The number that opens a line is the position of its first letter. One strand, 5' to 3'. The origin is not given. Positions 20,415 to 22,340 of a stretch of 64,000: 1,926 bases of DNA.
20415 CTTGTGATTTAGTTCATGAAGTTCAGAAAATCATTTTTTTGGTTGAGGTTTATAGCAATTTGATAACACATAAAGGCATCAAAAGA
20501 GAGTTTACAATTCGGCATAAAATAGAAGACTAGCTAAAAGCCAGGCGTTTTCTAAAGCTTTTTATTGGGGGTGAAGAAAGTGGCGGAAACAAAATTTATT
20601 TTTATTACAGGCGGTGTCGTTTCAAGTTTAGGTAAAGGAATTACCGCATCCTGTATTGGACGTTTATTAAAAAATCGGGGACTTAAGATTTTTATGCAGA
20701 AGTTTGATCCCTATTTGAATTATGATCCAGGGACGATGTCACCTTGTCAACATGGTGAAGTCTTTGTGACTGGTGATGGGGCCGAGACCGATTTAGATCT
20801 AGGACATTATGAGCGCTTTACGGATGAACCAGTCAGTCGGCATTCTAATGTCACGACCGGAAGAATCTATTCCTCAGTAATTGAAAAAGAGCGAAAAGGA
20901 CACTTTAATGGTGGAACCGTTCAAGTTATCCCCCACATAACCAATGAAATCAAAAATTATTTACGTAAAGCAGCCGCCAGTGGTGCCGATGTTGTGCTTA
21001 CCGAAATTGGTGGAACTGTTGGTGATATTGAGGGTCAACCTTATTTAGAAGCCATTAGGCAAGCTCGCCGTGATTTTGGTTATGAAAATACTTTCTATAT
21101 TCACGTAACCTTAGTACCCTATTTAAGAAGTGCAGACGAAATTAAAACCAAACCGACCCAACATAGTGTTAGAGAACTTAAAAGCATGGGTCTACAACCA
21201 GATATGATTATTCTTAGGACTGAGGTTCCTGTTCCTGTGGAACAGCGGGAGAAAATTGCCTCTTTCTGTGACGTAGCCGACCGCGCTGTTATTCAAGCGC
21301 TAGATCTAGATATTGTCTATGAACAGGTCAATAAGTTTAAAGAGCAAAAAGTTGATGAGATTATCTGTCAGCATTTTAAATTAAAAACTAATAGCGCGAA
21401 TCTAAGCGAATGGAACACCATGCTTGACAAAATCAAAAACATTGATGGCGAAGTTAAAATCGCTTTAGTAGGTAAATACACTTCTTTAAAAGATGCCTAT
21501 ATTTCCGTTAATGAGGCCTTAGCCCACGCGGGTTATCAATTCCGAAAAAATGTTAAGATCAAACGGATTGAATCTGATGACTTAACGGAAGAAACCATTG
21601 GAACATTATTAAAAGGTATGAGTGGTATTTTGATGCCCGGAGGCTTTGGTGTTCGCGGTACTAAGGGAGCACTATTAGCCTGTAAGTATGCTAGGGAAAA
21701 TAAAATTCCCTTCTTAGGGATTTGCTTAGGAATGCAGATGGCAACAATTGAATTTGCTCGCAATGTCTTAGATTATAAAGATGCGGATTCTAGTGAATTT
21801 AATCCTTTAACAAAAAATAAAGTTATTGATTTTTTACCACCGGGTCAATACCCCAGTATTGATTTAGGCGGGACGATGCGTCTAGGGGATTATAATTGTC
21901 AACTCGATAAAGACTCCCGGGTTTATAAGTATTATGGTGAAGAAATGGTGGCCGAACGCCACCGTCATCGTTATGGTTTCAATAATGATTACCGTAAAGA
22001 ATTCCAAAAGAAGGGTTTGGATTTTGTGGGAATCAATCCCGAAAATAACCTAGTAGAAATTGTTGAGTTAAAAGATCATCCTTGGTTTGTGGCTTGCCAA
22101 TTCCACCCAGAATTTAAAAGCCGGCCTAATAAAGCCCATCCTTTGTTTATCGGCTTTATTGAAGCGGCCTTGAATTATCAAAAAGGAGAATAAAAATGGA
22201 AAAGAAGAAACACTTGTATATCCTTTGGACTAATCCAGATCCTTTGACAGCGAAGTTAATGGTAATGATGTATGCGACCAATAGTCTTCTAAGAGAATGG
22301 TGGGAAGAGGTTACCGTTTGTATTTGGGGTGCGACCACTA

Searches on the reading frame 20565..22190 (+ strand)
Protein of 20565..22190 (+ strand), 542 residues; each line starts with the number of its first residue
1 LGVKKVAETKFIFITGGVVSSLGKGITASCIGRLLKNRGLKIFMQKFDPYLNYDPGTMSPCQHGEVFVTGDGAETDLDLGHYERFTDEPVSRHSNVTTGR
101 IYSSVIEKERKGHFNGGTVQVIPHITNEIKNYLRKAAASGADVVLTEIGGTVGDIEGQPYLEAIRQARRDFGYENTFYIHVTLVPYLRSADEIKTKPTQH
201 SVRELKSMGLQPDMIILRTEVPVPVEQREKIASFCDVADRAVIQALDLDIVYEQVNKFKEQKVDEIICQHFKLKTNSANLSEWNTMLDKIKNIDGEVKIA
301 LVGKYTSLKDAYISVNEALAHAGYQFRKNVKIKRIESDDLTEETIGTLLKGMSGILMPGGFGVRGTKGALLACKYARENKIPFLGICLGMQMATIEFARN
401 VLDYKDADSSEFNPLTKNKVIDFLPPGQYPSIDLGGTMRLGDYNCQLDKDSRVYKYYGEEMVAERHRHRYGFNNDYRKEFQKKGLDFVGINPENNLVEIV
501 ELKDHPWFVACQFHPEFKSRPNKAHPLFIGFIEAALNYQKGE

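Call 32: search_protein_families(library=pfam, proteins=[window:20565-22190:+], max_evalue=0.001)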
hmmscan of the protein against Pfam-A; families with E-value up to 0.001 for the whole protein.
window:20565-22190:+ (542 aa): 3 families
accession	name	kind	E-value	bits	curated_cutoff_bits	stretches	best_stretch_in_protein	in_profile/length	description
PF06418.20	CTP_synth_N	-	2.6e-120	401.2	26.1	1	10-273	1-265/265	CTP synthase N-terminus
PF00117.34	GATase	-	1.9e-40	139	22.8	1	308-533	2-189/190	Glutamine amidotransferase class-I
PF07722.19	Peptidase_C26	-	5.6e-07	30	20.5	1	373-516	98-219/219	Peptidase C26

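Call 55: find_related_loci(query=window:20565-22190:+, collection=genome_contigs, flank=1000)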
Query window:20565-22190:+ (542 aa) in genome_contigs; peptide patterns used: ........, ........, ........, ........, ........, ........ (x = any residue, [..] = any of these).
300 stretches matched a pattern; 271 encode a relative of the query (tblastn E <= 1e-3); the best 80 are kept; 80 distinct loci.
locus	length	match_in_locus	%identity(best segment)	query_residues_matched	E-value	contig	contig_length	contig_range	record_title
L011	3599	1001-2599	68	8-540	0e+0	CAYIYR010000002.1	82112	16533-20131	MAG TPA_asm: uncultured Eubacteriales bacterium isolate ERP122455_co2_244 genome assembly, contig: NODE_29_length_82112_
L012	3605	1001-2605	66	3-536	0e+0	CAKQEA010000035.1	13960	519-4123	MAG: uncultured Anaeroplasmataceae bacterium isolate REFINED_METABAT215_TOP10_CONTIGS_1500_ASSEMBLY_K77_MERGED__Hadza_Mo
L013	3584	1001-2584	64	9-536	0e+0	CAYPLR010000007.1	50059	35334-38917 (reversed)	MAG TPA_asm: uncultured Bacteroidales bacterium isolate binchicken_co117_57 genome assembly, contig: NODE_1280_length_50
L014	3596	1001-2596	64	9-540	0e+0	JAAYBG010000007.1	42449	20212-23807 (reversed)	MAG: Acholeplasmataceae bacterium isolate AS06rmzACSIP_268 21916_AS06, whole genome shotgun sequence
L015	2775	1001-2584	65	9-536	0e+0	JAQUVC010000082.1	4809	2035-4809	MAG: Bacilli bacterium isolate STD2_158 NODE_79188_length_4809_cov_14.420760_Sandtown_D2, whole genome shotgun sequence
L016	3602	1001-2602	64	3-536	0e+0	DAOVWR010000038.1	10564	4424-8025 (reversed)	MAG TPA_asm: Mycoplasmatota bacterium isolate CSMAG_1736 CSMAG_1736_k141_43756_length_10564_cov_13.8264, whole genome sh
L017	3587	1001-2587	64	9-537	0e+0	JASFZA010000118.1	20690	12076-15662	MAG: Candidatus Izemoplasma sp. isolate MAY_MAG_00013 ALL_000000002169, whole genome shotgun sequence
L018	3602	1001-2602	63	3-536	0e+0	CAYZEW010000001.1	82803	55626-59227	MAG TPA_asm: uncultured Candidatus Izemoplasmatales bacterium isolate binchicken_co256_5 genome assembly, contig: NODE_1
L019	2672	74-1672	64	8-540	0e+0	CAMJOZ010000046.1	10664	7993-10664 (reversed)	MAG: uncultured Bacillales bacterium isolate SRR12081300_bin.116_metaWRAP_v1.3_MAG genome assembly, contig: ERZ12289770.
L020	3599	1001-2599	63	8-540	0e+0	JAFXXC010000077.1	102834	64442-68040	MAG: Acholeplasmatales bacterium isolate RGIG6825 Sheep_Rumen-4__c1560013, whole genome shotgun sequence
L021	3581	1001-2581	65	9-536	0e+0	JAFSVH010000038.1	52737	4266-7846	MAG: Bacilli bacterium isolate RGIG3506 Goat_Rumen.Co__c623665, whole genome shotgun sequence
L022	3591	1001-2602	62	9-542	0e+0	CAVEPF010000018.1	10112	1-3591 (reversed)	Anaerotignum sp. isolate G02652-L1_cleanbin_000033 genome assembly, contig: Spades_G02652-L1_contig_3614, whole genome s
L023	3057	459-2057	64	8-540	0e+0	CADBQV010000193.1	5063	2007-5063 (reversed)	MAG: uncultured Erysipelotrichaceae bacterium isolate RUG14220 genome assembly, contig: RUG14220_asm_193, whole genome s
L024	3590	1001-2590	63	8-537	0e+0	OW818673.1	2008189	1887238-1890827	metagenome genome assembly, chromosome: 1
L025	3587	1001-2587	63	8-536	0e+0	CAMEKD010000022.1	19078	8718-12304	MAG: uncultured Anaeroplasma sp. isolate SRR15057930_bin.7_metaWRAP_v1.3_MAG genome assembly, contig: ERZ10407438.1029,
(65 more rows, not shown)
